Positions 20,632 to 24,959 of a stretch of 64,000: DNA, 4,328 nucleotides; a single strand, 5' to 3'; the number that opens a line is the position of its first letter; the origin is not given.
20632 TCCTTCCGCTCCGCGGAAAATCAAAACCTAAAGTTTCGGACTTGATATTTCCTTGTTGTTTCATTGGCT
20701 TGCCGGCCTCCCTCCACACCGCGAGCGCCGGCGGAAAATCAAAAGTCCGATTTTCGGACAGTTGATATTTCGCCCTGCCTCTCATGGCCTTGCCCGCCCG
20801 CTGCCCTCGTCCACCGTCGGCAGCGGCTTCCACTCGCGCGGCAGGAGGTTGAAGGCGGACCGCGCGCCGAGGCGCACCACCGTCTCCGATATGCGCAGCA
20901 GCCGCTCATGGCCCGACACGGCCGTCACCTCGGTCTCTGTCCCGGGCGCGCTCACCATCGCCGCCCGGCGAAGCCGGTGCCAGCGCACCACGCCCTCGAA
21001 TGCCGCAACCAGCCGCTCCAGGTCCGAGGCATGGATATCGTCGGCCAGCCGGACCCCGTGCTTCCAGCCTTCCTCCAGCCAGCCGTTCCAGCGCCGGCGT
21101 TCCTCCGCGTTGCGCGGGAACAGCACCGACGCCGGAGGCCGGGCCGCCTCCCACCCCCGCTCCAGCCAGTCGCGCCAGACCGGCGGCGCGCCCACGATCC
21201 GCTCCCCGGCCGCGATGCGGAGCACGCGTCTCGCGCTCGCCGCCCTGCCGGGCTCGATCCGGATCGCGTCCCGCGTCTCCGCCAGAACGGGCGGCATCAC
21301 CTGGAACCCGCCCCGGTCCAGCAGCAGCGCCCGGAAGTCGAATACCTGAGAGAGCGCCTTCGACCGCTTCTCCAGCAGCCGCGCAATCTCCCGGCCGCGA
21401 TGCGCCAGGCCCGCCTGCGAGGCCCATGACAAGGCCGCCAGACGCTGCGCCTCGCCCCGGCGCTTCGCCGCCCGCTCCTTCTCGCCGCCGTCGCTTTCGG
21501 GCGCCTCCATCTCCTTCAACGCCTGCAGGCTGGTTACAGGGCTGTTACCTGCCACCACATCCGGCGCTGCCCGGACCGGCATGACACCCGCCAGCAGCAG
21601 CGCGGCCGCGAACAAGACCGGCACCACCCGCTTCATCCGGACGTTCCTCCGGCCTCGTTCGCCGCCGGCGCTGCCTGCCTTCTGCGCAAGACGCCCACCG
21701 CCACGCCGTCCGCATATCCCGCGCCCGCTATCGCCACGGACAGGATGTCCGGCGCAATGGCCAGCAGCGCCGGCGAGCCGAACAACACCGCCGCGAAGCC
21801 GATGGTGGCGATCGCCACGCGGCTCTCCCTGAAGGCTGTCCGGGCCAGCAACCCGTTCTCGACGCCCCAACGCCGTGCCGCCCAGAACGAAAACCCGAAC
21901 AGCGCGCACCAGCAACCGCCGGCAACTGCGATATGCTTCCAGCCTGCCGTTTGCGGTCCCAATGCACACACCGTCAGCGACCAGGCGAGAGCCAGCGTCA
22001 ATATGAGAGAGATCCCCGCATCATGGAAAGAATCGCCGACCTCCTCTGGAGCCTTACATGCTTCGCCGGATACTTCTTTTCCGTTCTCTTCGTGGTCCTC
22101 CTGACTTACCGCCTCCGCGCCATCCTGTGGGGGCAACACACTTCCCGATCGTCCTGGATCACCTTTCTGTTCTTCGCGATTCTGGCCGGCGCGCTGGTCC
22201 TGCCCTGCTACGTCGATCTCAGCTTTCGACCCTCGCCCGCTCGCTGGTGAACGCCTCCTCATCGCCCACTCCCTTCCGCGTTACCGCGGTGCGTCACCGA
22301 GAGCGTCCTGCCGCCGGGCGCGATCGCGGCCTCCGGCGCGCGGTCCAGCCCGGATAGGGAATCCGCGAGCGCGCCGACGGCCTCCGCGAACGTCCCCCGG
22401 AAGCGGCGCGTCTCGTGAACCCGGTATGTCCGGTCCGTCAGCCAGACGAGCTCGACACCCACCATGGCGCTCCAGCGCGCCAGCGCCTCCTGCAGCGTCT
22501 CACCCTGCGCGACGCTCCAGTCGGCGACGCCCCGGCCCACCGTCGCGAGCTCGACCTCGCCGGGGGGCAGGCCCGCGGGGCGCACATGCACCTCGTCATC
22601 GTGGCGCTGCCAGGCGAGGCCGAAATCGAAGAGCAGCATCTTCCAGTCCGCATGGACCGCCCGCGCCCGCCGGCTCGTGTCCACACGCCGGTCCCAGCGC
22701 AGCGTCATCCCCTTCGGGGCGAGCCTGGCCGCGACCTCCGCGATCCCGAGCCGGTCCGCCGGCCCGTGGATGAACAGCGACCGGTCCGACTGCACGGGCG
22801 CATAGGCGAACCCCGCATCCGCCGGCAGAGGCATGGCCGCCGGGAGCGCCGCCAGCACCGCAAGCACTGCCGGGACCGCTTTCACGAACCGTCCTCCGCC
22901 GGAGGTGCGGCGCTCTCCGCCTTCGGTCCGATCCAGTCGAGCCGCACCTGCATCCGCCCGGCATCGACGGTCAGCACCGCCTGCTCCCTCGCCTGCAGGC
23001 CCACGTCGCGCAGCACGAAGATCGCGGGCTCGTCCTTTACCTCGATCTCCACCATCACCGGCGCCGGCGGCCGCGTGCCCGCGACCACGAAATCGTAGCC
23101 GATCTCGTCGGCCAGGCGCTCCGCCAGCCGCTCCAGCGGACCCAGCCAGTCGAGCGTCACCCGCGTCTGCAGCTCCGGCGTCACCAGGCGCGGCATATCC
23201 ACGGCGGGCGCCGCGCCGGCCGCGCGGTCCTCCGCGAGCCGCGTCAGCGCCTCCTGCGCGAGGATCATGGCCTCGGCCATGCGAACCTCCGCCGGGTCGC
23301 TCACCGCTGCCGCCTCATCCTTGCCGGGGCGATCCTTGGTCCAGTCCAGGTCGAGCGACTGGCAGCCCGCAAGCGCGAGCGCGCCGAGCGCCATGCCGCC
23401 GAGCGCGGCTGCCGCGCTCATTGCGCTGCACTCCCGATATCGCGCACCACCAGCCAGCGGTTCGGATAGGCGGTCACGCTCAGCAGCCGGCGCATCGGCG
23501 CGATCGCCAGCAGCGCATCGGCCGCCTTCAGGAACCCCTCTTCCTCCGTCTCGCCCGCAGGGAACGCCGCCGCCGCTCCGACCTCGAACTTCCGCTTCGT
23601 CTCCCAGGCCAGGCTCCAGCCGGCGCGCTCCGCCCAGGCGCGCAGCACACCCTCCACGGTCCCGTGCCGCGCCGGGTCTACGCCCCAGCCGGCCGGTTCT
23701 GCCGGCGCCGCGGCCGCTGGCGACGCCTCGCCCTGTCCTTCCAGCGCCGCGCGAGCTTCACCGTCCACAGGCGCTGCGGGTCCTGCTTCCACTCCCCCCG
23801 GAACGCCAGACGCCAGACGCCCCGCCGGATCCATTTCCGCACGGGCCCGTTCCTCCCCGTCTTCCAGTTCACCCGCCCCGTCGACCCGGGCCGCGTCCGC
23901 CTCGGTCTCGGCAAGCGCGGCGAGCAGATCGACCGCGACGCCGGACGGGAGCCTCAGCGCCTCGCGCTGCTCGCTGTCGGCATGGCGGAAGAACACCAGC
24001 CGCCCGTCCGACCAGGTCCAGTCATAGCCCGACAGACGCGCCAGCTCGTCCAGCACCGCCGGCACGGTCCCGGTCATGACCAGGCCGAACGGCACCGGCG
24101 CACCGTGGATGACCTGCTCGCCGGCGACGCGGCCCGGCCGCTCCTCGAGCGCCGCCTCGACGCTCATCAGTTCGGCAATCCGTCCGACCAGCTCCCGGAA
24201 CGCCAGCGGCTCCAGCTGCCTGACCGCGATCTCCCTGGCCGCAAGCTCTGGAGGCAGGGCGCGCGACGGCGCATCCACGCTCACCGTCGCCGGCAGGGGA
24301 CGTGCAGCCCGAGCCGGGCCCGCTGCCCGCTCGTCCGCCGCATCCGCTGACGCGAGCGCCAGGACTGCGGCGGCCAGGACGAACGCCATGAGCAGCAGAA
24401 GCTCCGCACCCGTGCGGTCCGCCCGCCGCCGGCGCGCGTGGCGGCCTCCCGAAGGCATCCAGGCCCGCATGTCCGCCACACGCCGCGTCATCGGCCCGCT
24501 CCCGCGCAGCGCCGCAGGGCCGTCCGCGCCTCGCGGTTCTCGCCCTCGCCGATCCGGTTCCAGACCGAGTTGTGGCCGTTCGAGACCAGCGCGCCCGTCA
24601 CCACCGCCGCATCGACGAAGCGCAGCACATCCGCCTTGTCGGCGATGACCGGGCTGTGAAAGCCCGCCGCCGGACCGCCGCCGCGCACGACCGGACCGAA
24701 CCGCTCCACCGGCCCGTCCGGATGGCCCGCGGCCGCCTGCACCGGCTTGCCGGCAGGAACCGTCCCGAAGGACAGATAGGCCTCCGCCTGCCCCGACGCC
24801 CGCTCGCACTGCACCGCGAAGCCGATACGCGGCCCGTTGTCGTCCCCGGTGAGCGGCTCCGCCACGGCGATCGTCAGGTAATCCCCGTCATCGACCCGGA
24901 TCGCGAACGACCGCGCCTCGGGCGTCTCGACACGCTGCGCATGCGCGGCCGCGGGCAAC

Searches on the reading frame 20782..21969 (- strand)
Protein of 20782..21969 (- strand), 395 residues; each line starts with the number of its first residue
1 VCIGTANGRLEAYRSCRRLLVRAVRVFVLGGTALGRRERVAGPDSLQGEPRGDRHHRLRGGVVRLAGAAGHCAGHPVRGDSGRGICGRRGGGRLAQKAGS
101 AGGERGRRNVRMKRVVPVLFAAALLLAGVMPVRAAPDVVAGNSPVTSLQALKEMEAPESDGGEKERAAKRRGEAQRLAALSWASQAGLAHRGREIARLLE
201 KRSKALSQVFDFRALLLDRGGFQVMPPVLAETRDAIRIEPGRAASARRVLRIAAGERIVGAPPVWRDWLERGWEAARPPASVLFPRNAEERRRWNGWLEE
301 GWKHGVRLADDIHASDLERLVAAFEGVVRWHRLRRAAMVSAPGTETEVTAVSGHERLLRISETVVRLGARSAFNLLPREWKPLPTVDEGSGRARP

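Call 13: search_protein_families(library=pfam, proteins=[window:20782-21969:-], max_evalue=0.001)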
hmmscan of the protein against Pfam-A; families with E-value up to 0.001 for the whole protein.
window:20782-21969:- (395 aa): 1 family
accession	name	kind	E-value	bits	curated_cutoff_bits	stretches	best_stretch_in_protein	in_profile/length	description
PF16932.10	T4SS_TraI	-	1.2e-53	181.9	26.1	1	170-382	2-213/213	Type IV secretory system, conjugal DNA-protein transfer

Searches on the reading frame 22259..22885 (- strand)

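Call 14: search_protein_families(library=pfam, proteins=[window:22259-22885:-], max_evalue=0.001)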
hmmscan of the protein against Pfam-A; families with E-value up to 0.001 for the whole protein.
window:22259-22885:- (208 aa): 1 family
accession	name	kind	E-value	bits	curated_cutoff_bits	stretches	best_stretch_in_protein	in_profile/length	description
PF10671.14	TcpQ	-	4.7e-13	49.5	27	1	122-198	2-78/80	Toxin co-regulated pilus biosynthesis protein Q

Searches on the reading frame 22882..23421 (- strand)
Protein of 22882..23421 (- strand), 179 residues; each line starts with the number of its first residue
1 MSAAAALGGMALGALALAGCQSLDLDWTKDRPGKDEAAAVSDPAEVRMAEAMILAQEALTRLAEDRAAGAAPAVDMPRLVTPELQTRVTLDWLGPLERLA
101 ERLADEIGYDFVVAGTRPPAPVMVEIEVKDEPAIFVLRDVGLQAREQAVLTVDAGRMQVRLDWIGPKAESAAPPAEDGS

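Call 14: search_protein_families(library=pfam, proteins=[window:22882-23421:-], max_evalue=0.001)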
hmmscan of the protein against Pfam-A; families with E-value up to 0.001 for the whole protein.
window:22882-23421:- (179 aa): 1 family
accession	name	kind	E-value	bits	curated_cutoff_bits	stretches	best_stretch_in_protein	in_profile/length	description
PF16816.10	DotD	-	6.2e-27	94.6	27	1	44-163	2-121/121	DotD protein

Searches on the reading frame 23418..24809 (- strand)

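Call 14: search_protein_families(library=pfam, proteins=[window:23418-24809:-], max_evalue=0.001)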
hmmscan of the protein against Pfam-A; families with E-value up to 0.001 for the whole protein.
window:23418-24809:- (463 aa): 1 family
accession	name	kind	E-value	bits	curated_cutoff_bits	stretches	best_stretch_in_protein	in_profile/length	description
PF10671.14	TcpQ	-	1.7e-06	28.4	27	1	384-455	10-77/80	Toxin co-regulated pilus biosynthesis protein Q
